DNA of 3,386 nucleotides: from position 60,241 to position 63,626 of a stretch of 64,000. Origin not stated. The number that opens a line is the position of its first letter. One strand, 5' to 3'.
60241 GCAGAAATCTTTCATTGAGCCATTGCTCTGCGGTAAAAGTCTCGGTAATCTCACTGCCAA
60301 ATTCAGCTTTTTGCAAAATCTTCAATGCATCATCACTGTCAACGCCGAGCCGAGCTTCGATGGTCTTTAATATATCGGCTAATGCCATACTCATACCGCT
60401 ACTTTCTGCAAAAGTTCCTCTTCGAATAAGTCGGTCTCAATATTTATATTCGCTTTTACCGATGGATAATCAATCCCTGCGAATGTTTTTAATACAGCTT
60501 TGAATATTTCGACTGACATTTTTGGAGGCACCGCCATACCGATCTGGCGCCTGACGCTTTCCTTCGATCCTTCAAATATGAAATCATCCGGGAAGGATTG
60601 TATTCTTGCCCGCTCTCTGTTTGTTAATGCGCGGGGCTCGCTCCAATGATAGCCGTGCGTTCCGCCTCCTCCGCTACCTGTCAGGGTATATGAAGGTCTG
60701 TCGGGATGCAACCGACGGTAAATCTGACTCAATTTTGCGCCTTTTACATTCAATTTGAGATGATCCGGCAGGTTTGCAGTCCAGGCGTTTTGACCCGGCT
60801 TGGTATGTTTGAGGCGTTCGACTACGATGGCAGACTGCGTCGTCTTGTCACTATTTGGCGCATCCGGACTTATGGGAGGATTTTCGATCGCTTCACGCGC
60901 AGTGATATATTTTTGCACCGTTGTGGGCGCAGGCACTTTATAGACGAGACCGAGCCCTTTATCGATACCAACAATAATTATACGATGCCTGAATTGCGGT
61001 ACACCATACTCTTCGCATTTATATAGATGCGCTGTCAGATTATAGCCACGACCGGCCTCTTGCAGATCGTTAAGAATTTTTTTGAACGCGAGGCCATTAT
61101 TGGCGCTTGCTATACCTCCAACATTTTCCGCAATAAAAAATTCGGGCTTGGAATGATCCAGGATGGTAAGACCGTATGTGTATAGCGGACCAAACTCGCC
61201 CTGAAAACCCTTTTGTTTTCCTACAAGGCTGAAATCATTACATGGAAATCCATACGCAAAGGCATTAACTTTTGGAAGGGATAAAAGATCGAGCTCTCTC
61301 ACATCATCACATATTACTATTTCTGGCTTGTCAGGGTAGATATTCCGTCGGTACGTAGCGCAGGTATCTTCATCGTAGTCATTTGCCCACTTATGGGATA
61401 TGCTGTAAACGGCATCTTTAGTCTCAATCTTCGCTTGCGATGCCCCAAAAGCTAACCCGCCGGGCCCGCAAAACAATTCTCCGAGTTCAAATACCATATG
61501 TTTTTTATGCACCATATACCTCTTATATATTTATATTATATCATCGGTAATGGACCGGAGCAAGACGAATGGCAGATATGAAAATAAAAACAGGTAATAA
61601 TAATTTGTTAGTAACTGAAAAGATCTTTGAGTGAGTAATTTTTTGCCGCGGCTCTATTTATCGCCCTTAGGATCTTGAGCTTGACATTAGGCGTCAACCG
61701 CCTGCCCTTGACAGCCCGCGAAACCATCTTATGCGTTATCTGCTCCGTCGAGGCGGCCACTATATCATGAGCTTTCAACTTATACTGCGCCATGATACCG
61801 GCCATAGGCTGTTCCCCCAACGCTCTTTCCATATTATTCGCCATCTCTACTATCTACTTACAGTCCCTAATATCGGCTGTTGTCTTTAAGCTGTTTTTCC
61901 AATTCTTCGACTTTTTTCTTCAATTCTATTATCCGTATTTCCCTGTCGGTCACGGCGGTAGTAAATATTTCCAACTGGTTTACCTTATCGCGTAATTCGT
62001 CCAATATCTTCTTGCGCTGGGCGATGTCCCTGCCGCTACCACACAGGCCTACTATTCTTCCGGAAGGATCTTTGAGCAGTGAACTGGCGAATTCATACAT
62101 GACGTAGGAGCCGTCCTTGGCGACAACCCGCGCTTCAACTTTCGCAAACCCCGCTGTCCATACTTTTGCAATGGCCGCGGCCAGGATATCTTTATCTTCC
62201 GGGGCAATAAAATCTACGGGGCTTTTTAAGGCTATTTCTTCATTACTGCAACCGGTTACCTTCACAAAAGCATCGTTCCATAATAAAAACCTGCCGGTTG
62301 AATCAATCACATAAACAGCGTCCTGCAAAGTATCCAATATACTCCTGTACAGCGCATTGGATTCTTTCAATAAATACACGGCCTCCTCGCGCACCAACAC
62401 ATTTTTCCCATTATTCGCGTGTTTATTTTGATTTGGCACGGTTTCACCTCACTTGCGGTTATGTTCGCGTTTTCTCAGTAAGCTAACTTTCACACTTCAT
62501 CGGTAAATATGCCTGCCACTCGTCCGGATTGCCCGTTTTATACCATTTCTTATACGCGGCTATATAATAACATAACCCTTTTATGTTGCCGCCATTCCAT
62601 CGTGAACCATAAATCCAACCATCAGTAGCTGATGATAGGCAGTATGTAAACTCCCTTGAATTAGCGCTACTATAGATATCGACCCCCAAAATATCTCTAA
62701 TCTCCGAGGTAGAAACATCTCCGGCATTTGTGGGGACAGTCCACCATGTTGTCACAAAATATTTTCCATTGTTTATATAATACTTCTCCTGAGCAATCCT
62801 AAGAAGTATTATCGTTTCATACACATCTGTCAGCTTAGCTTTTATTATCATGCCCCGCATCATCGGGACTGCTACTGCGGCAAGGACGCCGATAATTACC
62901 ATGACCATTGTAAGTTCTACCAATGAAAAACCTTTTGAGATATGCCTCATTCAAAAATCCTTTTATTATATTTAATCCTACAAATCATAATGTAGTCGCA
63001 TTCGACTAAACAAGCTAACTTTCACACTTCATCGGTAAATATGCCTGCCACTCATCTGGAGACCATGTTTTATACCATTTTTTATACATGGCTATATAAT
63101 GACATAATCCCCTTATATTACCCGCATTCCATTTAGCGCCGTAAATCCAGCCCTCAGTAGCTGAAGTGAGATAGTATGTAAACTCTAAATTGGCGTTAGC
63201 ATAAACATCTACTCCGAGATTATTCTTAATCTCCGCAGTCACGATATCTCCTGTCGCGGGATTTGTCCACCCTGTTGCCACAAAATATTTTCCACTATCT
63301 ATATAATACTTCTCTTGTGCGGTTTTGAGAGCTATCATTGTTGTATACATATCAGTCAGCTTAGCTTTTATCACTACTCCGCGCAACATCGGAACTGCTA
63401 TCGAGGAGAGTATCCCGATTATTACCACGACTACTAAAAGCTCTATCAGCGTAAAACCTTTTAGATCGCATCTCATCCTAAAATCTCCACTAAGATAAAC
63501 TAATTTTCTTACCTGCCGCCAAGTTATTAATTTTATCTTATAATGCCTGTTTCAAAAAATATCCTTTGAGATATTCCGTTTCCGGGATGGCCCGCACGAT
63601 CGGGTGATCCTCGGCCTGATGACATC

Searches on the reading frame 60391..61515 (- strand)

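Call 37: search_protein_families(library=pfam, proteins=[window:60391-61515:-], max_evalue=0.0001)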
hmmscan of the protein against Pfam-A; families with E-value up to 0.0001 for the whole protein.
window:60391-61515:- (374 aa): 1 family
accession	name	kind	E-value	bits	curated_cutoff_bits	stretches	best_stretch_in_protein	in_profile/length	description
PF00145.23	DNA_methylase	-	1.2e-69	235.7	22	1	10-342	2-323/324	C-5 cytosine-specific DNA methylase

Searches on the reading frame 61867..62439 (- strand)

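Call 37: search_protein_families(library=pfam, proteins=[window:61867-62439:-], max_evalue=0.0001)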
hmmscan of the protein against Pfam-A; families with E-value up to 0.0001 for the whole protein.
window:61867-62439:- (190 aa): 5 families
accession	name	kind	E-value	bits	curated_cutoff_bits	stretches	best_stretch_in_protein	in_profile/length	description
PF00989.32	PAS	-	2e-16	60.5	22.6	1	30-139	2-113/113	PAS fold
PF08448.16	PAS_4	-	6.8e-15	55.7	23.1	1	35-143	1-109/110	PAS fold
PF08447.18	PAS_3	-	1.1e-09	38.9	25.6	1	52-132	2-85/89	PAS fold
PF13426.13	PAS_9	-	3.1e-09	37.5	27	1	40-140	2-102/103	PAS domain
PF13188.13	PAS_8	-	1.6e-08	34.5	21.8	1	30-84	2-56/65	PAS domain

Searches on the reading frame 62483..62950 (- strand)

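Call 37: search_protein_families(library=pfam, proteins=[window:62483-62950:-], max_evalue=0.0001)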
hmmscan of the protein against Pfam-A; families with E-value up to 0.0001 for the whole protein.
window:62483-62950:- (155 aa): 1 family
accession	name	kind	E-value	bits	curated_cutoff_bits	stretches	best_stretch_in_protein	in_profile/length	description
PF07963.17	N_methyl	-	1.6e-06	27.9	21.2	1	5-27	4-26/27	Prokaryotic N-terminal methylation motif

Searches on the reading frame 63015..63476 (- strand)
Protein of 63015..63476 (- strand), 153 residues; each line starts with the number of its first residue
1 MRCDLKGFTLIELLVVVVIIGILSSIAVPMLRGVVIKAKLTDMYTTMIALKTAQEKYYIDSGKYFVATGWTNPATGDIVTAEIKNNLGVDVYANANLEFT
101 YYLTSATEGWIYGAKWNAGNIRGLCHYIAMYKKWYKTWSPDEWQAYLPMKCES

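Call 37: search_protein_families(library=pfam, proteins=[window:63015-63476:-], max_evalue=0.0001)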
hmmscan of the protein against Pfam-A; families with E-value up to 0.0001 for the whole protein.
window:63015-63476:- (153 aa): 1 family
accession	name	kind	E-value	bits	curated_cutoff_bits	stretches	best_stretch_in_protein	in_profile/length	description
PF07963.17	N_methyl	-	3.7e-08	33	21.2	1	6-27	5-26/27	Prokaryotic N-terminal methylation motif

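Call 81: find_encoding_contigs(protein=window:63015-63476:-, flank=10000, max_places=1)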
Protein window:63015-63476:- (153 aa): no gene with exactly this product is on record in the collection.
